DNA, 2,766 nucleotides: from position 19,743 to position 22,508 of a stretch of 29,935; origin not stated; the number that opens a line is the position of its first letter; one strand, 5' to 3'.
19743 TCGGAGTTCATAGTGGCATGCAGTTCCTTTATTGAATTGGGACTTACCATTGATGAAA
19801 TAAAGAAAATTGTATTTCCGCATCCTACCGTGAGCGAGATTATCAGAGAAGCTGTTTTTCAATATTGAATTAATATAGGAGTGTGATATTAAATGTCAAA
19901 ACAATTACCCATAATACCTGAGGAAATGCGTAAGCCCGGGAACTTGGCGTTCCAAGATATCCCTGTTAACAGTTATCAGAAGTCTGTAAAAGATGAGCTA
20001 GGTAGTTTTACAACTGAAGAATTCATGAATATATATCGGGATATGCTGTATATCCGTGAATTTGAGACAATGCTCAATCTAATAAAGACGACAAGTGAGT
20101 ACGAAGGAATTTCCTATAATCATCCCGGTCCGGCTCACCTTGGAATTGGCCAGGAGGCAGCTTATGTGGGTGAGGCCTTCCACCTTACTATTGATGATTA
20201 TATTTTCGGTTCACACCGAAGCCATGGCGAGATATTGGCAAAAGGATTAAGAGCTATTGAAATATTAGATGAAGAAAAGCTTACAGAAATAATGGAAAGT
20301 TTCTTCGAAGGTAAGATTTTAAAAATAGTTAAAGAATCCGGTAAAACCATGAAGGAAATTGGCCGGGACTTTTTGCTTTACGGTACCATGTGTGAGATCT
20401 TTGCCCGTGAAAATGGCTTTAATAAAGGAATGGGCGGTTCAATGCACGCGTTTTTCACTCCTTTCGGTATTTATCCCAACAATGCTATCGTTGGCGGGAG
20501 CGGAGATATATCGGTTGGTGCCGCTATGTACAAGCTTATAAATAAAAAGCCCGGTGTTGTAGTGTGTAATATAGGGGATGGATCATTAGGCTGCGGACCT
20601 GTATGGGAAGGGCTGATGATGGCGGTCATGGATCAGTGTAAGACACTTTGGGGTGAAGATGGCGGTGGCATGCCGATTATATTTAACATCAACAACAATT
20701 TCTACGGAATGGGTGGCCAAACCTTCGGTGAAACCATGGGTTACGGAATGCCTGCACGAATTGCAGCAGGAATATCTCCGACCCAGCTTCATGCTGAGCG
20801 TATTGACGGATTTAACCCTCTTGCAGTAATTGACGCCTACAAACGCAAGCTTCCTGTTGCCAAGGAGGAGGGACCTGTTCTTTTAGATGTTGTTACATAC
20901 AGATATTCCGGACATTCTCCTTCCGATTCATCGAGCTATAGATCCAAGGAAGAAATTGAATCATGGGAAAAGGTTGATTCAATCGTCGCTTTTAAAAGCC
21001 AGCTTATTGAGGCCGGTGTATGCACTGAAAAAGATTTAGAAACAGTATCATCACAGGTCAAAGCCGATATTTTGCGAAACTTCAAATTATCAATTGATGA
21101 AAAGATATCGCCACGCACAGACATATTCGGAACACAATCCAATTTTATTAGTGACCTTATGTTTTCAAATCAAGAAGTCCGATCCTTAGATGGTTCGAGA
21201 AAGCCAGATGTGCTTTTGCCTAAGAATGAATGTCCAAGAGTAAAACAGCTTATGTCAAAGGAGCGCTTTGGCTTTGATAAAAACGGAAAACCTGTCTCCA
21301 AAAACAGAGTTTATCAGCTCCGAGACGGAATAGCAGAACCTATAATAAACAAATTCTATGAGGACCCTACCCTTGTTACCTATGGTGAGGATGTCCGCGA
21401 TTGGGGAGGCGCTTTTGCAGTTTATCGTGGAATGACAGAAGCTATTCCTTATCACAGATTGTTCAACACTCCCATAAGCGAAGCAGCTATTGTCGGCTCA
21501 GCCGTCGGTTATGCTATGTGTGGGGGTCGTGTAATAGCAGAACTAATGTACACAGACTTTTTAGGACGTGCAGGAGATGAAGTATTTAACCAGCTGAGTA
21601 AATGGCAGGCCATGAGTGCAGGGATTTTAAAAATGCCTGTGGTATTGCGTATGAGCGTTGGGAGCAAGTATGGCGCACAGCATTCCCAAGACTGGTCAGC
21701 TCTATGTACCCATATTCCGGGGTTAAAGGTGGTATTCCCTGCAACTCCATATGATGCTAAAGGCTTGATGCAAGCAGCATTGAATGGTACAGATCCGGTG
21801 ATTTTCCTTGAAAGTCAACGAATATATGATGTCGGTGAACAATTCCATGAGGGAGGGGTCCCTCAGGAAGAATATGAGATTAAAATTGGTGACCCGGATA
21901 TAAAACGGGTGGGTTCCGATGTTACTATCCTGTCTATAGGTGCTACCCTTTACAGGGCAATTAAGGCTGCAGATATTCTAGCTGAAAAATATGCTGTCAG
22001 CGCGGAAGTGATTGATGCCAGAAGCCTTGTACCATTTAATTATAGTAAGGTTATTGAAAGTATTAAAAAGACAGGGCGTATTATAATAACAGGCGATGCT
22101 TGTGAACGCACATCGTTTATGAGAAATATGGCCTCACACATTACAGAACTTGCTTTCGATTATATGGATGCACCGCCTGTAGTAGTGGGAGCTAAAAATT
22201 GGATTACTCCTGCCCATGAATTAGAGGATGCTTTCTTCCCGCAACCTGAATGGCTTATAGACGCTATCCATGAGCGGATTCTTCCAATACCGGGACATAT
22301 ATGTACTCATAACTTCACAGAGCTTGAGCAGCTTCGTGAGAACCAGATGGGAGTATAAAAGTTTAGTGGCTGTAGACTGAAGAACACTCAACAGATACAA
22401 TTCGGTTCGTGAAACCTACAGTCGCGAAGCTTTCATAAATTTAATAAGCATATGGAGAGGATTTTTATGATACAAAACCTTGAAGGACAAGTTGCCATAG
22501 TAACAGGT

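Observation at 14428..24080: Candidate undescribed pathway: lipoate/ThDP dehydrogenase complex embedded in a ketose/polyol-phosphate regulon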

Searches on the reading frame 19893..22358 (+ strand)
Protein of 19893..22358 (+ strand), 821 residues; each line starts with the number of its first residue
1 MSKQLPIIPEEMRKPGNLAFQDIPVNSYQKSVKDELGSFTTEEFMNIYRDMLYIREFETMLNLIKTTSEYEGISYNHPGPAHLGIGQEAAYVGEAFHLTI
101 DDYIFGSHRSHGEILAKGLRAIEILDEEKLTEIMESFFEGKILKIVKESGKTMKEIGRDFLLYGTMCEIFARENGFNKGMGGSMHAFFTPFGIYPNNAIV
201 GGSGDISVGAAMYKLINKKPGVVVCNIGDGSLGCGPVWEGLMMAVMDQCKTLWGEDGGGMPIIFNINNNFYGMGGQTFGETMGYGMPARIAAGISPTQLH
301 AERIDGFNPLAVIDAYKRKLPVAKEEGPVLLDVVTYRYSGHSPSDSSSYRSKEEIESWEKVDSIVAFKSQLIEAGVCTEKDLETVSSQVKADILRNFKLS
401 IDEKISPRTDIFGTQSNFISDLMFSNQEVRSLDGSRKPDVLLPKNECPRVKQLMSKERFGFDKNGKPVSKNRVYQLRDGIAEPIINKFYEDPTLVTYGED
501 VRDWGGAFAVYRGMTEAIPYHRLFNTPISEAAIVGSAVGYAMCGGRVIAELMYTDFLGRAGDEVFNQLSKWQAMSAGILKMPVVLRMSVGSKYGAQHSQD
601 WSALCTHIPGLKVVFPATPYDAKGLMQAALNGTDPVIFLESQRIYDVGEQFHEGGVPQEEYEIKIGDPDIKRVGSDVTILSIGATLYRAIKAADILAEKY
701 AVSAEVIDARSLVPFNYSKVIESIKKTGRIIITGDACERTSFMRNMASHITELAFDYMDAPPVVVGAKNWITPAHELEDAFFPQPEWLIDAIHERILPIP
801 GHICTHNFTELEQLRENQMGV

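Call 3: search_protein_families(library=pfam, proteins=[window:19893-22358:+])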
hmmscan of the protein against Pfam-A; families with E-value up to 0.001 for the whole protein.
window:19893-22358:+ (821 aa): 3 families
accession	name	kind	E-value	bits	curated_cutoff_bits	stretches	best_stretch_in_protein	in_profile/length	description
PF00676.26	E1_dh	-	2e-43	148.9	22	2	161-404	65-295/300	Dehydrogenase E1 component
PF02779.29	Transket_pyr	-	4.5e-31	108.3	27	1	477-645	6-172/174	Transketolase, pyrimidine binding domain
PF02780.25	Transketolase_C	-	1.8e-24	86.5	25.9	1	669-786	4-122/124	Transketolase, C-terminal domain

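Call 4: search_protein_families(library=ncbifam, proteins=[window:19893-22358:+])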
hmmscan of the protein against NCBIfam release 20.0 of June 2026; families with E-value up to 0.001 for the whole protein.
window:19893-22358:+ (821 aa): 11 families
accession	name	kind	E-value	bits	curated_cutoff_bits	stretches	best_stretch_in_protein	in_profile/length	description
NF006667.0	PRK09212.1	subfamily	3e-71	240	321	1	476-794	6-321/327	pyruvate dehydrogenase complex E1 component subunit beta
NF008854.0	PRK11892.1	equivalog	3.4e-68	230.4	454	1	468-794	136-460/464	pyruvate dehydrogenase complex E1 component subunit beta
TIGR03182.1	PDH_E1_alph_y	equivalog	4.6e-55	186.7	393.85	2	164-402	76-300/315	pyruvate dehydrogenase (acetyl-transferring) E1 component subunit alpha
TIGR03181.1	PDH_E1_alph_x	equivalog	8.6e-34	116.9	411.35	2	191-413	115-324/341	pyruvate dehydrogenase (acetyl-transferring) E1 component subunit alpha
NF004559.0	PRK05899.2-5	equivalog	1.4e-16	59.9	488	1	468-748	312-576/627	transketolase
TIGR00204.1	dxs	equivalog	3.3e-14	52.4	465.95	1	517-756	349-571/616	1-deoxy-D-xylulose-5-phosphate synthase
NF003933.0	PRK05444.2-2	equivalog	2.8e-13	49.3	395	1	522-755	336-558/606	1-deoxy-D-xylulose-5-phosphate synthase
NF008968.0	PRK12315.1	subfamily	1.1e-12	47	510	1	521-738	321-525/582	1-deoxy-D-xylulose-5-phosphate synthase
NF004556.0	PRK05899.2-2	equivalog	1.8e-09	36.4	575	1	552-753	397-596/639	transketolase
NF007201.0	PRK09622.1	equivalog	0.00072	18.6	590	0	675-733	268-325/405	2-oxoacid:ferredoxin oxidoreductase subunit alpha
NF008907.0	PRK12270.1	equivalog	0.00075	17.3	878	0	329-402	759-833/1241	multifunctional oxoglutarate decarboxylase/oxoglutarate dehydrogenase thiamine pyrophosphate-binding subunit/dihydrolipoyllysine-residue suc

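Call 8: find_homologous_proteins(query=window:19893-22358:+, region=1-821)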
Query window:19893-22358:+, residues 1-821 (821 aa): 8000 proteins with E <= 0.001 among 8000 candidates; the best 120 are listed.
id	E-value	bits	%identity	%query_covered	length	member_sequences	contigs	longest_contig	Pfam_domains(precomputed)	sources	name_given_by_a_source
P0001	0.0e+0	1855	100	98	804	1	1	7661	PF00676.26,PF02780.26,PF02779.30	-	-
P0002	0.0e+0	1805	94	100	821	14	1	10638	PF00676.26,PF02780.26,PF02779.30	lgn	-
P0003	0.0e+0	1762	100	93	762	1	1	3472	PF00676.26,PF02780.26,PF02779.30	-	-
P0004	0.0e+0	1649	84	100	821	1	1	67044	PF00676.26,PF02780.26,PF02779.30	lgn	-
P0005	0.0e+0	1644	84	100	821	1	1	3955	PF00676.26,PF02780.26,PF02779.30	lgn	-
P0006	0.0e+0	1641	83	100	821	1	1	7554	PF00676.26,PF02780.26,PF02779.30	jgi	jgi:2-oxoisovalerate dehydrogenase E1 component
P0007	0.0e+0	1640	83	100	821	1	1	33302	PF00676.26,PF02780.26,PF02779.30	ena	-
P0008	0.0e+0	1640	83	100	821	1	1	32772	PF00676.26,PF02780.26,PF02779.30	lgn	-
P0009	0.0e+0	1640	83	100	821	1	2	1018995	PF00676.26,PF02780.26,PF02779.30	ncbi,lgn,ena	-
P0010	0.0e+0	1636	83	100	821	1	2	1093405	PF00676.26,PF02780.26,PF02779.30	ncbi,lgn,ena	-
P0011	0.0e+0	1634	83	100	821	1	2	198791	PF00676.26,PF02780.26,PF02779.30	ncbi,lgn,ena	-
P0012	0.0e+0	1626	83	100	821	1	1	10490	PF00676.26,PF02780.26,PF02779.30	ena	-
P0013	0.0e+0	1621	82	100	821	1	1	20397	PF00676.26,PF02780.26,PF02779.30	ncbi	-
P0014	0.0e+0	1606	81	100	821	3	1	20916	PF00676.26,PF02780.26,PF02779.30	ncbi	-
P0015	0.0e+0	1568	80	100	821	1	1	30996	PF00676.26,PF02780.26,PF02779.30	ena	-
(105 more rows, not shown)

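Call 9: find_related_loci(query=window:19893-22358:+, collection=genome_contigs, flank=10000)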
Query window:19893-22358:+ (821 aa) in genome_contigs; peptide patterns used: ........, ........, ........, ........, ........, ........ (x = any residue, [..] = any of these).
128 stretches matched a pattern; 86 encode a relative of the query (tblastn E <= 1e-3); the best 80 are kept; 80 distinct loci.
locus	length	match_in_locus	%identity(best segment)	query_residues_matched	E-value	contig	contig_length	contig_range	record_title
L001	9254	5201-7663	92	1-821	0e+0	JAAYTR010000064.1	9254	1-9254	MAG: Clostridiaceae bacterium isolate AS24abBPME_63 13432_AS24, whole genome shotgun sequence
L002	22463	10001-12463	81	1-821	0e+0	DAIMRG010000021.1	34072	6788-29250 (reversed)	MAG TPA_asm: Clostridiales bacterium isolate CTOTU40347 NODE_1125_length_34072_cov_4.526678, whole genome shotgun sequen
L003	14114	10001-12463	82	1-821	0e+0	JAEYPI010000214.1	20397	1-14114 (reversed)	MAG: Bacillota bacterium isolate OH_CBB_18 k127_424331, whole genome shotgun sequence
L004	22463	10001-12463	79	1-821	0e+0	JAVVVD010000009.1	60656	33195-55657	MAG: Clostridia bacterium isolate CGS10Y2-bin70 NODE_9_length_60656_cov_29.147576, whole genome shotgun sequence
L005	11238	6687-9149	78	1-821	0e+0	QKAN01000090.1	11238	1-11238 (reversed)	MAG: Clostridia bacterium isolate SZUA-373 scaffold_19983, whole genome shotgun sequence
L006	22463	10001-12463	78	1-821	0e+0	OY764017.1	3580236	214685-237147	MAG: Christensenellaceae bacterium isolate da863df8-3121-48c8-a9fd-195775925dd7 genome assembly, chromosome: 1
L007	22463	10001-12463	78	1-821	0e+0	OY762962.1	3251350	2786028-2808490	MAG: Christensenellaceae bacterium isolate 71fbd196-4d72-4d9d-b023-dc0a1f92e7b0 genome assembly, chromosome: 1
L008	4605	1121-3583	78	1-821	0e+0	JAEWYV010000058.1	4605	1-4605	MAG: Bacillota bacterium isolate OH_SFB_182 k127_95131, whole genome shotgun sequence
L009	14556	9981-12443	77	1-821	0e+0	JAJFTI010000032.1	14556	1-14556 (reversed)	MAG: Eubacteriales bacterium isolate bin.182 k141_2865793, whole genome shotgun sequence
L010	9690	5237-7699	77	1-821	0e+0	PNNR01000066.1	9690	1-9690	MAG: Clostridiales bacterium isolate SW.3.23 SW_1004815_9690, whole genome shotgun sequence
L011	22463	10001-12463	77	1-821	0e+0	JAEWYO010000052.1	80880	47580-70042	MAG: Bacillota bacterium isolate OH_SFB_175 k127_226673, whole genome shotgun sequence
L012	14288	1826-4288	77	1-821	0e+0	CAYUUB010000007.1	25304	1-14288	MAG TPA_asm: uncultured Oscillospiraceae bacterium isolate binchicken_co271_13 genome assembly, contig: NODE_3335_length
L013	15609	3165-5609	77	7-821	0e+0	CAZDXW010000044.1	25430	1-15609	MAG TPA_asm: uncultured Christensenella sp. isolate binchicken_co152_37 genome assembly, contig: NODE_2222_length_25430_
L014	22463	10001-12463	77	1-821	0e+0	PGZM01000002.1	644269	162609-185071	MAG: Firmicutes bacterium HGW-Firmicutes-9 08E140C01_z5_2013_Ig3399_v2_scaffold_4, whole genome shotgun sequence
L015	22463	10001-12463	77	1-821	0e+0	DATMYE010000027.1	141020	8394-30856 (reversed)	MAG TPA_asm: Clostridia bacterium isolate SMAG_U13138 k141_4639, whole genome shotgun sequence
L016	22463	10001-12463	77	1-821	0e+0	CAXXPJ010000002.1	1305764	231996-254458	MAG: Christensenellaceae bacterium isolate ebc0edfe-de01-4de5-b550-b82b2926f268 genome assembly, contig: contig_2, whole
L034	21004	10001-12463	75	1-821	0e+0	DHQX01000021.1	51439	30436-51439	MAG TPA_asm: Christensenella sp. UBA5327 UBA5327_contig_6130, whole genome shotgun sequence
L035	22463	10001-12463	76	1-821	0e+0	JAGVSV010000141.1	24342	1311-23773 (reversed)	MAG: Bacillota bacterium isolate THP_Bin_13 THP_Bin_13_scaffold_395, whole genome shotgun sequence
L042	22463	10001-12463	76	1-821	0e+0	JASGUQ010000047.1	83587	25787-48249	MAG: Bacillota bacterium isolate MAG77_KBP c_000000098690, whole genome shotgun sequence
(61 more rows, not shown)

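Call 10: search_solved_structures(query=window:19893-22358:+)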
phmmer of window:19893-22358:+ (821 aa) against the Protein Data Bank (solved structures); distinct sequences matched with E-value up to 0.001: 53.
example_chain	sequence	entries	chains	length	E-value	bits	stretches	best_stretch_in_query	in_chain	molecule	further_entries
1um9_B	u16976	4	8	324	1.2e-59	205.5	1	487-779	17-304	2-oxo acid dehydrogenase beta subunit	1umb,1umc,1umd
1ik6_A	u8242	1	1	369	5.4e-56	193.5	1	484-792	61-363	pyruvate dehydrogenase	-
3duf_B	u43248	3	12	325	3.7e-55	190.7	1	486-790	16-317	Pyruvate dehydrogenase E1 component subunit beta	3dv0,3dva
1w85_B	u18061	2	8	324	3.8e-55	190.7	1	486-790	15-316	PYRUVATE DEHYDROGENASE E1 COMPONENT, BETA SUBUNIT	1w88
1qs0_B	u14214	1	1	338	2.9e-53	184.5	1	490-788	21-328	2-OXOISOVALERATE DEHYDROGENASE BETA-SUBUNIT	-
2bp7_B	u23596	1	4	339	2.9e-53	184.5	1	490-788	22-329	2-OXOISOVALERATE DEHYDROGENASE BETA SUBUNIT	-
2j9f_B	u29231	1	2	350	1.5e-47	165.5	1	472-802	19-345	2-OXOISOVALERATE DEHYDROGENASE BETA SUBUNIT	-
1dtw_B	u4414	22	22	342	4.5e-47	164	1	472-793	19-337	BRANCHED-CHAIN ALPHA-KETO ACID DEHYDROGENASE BETA SUBUNIT | 2-OXOISOVALERATE DEHYDROGENASE BETA SUBUNIT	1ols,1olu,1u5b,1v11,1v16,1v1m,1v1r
1olx_B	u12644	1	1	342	4e-46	160.8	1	472-793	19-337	2-OXOISOVALERATE DEHYDROGENASE BETA SUBUNIT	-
6cer_B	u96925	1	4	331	7.8e-45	156.5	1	476-794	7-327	Pyruvate dehydrogenase E1 component subunit beta, mitochondrial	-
1ni4_B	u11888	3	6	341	8.1e-45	156.5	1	476-794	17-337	Pyruvate dehydrogenase E1 component: Beta subunit | Pyruvate dehydrogenase E1 component subunit beta | Pyruvate dehydrogenase E1 component subunit beta, mitocho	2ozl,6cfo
3exe_B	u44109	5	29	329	8.5e-45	156.4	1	476-794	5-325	Pyruvate dehydrogenase E1 component subunit beta, mitochondrial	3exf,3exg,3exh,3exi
1ni4_A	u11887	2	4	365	4.7e-23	84.5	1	166-393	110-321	Pyruvate dehydrogenase E1 component: Alpha subunit | Pyruvate dehydrogenase E1 component subunit alpha, somatic form, mitochondrial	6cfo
3exe_A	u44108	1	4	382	5.7e-23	84.2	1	166-393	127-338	Pyruvate dehydrogenase E1 component subunit alpha, somatic form, mitochondrial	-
6cer_A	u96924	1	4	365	1.2e-22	83.2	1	166-393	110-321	Pyruvate dehydrogenase E1 component subunit alpha, somatic form, mitochondrial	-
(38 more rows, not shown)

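Call 15: find_encoding_contigs(protein=P0009, flank=10000, max_places=3)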
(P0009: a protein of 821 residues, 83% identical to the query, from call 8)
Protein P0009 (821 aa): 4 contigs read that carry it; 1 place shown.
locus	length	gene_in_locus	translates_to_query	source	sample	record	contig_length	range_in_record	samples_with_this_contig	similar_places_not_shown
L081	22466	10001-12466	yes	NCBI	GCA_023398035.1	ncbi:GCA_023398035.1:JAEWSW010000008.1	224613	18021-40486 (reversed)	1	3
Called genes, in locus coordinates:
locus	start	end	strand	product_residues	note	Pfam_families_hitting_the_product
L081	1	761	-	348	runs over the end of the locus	PF00532:Peripla_BP_1, PF13407:Peripla_BP_4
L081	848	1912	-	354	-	PF01408:GFO_IDH_MocA, PF02894:GFO_IDH_MocA_C, PF22725:GFO_IDH_MocA_C3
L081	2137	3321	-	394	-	PF06609:TRI12, PF00083:Sugar_tr, PF07690:MFS_1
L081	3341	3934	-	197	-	PF13580:SIS_2 (faint), PF01380:SIS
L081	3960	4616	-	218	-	PF00834:Ribul_P_3_epim, PF00215:OMPdecase (weak)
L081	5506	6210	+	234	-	PF00121:TIM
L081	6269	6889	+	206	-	PF01894:YjbQ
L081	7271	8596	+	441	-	PF00364:Biotin_lipoyl, PF02817:E3_binding (faint), PF00198:2-oxoacid_dh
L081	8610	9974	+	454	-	PF03486:HI0933_like (faint), PF07992:Pyr_redox_2, PF13450:NAD_binding_8 (faint), PF13738:Pyr_redox_3, PF00070:Pyr_redox, PF02852:Pyr_redox_dim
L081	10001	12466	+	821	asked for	PF00676:E1_dh, PF02779:Transket_pyr, PF02780:Transketolase_C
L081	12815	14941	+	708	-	PF02743:dCache_1, PF00672:HAMP (weak), PF00015:MCPsignal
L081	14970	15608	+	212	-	PF00657:Lipase_GDSL, PF13472:Lipase_GDSL_2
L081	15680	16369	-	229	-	PF00478:IMPDH (weak), PF03060:NMO (faint), PF04131:NanE, PF02581:TMP-TENI (faint), PF00977:His_biosynth (weak), PF05690:ThiG (weak)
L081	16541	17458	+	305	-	PF00701:DHDPS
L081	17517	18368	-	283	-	PF01418:HTH_6, PF13580:SIS_2 (faint), PF01380:SIS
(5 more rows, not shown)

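Call 18: search_protein_families(library=pfam, proteins=[L034:1530-2570:+, L034:2567-4048:+, L034:4045-4923:+, L034:4920-5990:+, L034:12691-13668:+, L004:12479-13249:+, L004:1710-2156:+, L042:15693-16673:+, L042:14166-15680:+, L035:1075-2475:+])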
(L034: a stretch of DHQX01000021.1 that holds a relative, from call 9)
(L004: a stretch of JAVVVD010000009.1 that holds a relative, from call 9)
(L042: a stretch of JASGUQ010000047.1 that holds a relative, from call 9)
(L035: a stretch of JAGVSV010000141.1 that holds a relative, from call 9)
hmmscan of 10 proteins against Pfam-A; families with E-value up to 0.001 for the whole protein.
L034:1530-2570:+ (346 aa): 1 family
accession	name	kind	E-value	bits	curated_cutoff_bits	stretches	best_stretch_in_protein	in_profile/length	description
PF00596.27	Aldolase_II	-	2.2e-18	67.2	22.2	1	24-203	12-171/183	Class II Aldolase and Adducin N-terminal domain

L034:2567-4048:+ (493 aa): 2 families
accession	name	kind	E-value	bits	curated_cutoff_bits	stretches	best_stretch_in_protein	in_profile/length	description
PF02782.22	FGGY_C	-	1.1e-40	140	27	1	255-447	1-197/198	FGGY family of carbohydrate kinases, C-terminal domain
PF00370.27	FGGY_N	-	9.3e-25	88.1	28.8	1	8-245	3-243/245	FGGY family of carbohydrate kinases, N-terminal domain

L034:4045-4923:+ (292 aa): 3 families
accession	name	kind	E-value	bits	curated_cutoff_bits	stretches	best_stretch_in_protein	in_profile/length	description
PF00106.31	adh_short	-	1.7e-45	155.3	26.6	1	29-212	1-181/195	short chain dehydrogenase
PF13561.12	adh_short_C2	-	2.1e-40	139.2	27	1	35-211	1-174/236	Enoyl-(Acyl carrier protein) reductase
PF08659.16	KR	-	2e-08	34.8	22.6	1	31-137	3-116/180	KR domain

L034:4920-5990:+ (356 aa): 1 family
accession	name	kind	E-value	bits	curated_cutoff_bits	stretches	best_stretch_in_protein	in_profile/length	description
PF02811.25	PHP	-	1.9e-05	25.5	26.4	1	42-103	3-66/164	PHP domain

L034:12691-13668:+ (325 aa): 3 families
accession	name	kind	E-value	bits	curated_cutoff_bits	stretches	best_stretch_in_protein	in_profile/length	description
PF21948.1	LplA-B_cat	-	4.9e-60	203.4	27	1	12-204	1-199/200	Lipoyl protein ligase A/B catalytic domain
PF10437.14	Lip_prot_lig_C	-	3.7e-12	46.4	24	1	242-307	1-66/85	Bacterial lipoate protein ligase C-terminus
PF03099.24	BPL_LplA_LipB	-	2e-08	34.6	21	1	49-154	11-133/133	Biotin/lipoate A/B protein ligase family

L004:12479-13249:+ (256 aa): 2 families
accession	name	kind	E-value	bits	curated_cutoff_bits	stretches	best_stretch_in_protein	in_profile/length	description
PF00455.28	DeoRC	-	1.9e-42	145.4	31.8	1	77-232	2-158/160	DeoR C terminal sensor domain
PF08220.18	HTH_DeoR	-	2.8e-11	43.4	21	1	5-59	1-54/57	DeoR-like helix-turn-helix domain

L004:1710-2156:+ (148 aa): 1 family
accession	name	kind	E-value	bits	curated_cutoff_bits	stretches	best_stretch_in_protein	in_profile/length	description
PF05025.18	RbsD_FucU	-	1.3e-40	139.4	25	1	3-147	1-138/138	RbsD / FucU transport protein family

L042:15693-16673:+ (326 aa): 1 family
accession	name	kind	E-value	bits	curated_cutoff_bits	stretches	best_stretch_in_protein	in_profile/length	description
PF02653.21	BPD_transp_2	-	2.5e-45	155.1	26.8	1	42-308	4-268/269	Branched-chain amino acid transport system / permease component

L042:14166-15680:+ (504 aa): 6 families
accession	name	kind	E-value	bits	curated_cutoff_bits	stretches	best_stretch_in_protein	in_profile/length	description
PF00005.33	ABC_tran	-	2.2e-52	177.7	25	2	28-178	1-137/137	ABC transporter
PF13304.12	AAA_21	-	2.1e-08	35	27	0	40-61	1-22/304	AAA domain, putative AbiEii toxin, Type IV TA system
PF13401.12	AAA_22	-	1.8e-06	28.7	27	1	42-205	9-121/130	AAA domain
PF13604.12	AAA_30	-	1.1e-05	25.7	27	1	39-72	19-52/191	AAA domain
PF02463.25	SMC_N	-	1.8e-05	24.7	40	1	38-223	24-213/220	RecF/RecN/SMC N terminal domain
PF09818.15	ABC_ATPase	-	0.00069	19.2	23.2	0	446-479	214-248/283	P-loop domain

L035:1075-2475:+ (466 aa): 2 families
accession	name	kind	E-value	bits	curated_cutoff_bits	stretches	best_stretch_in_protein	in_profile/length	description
PF02436.23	PYC_OADA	-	2.7e-56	190.9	27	1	296-452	2-175/201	Conserved carboxylase domain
PF00682.25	HMGL-like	-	5e-19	69.1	29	1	3-268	1-258/260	HMGL-like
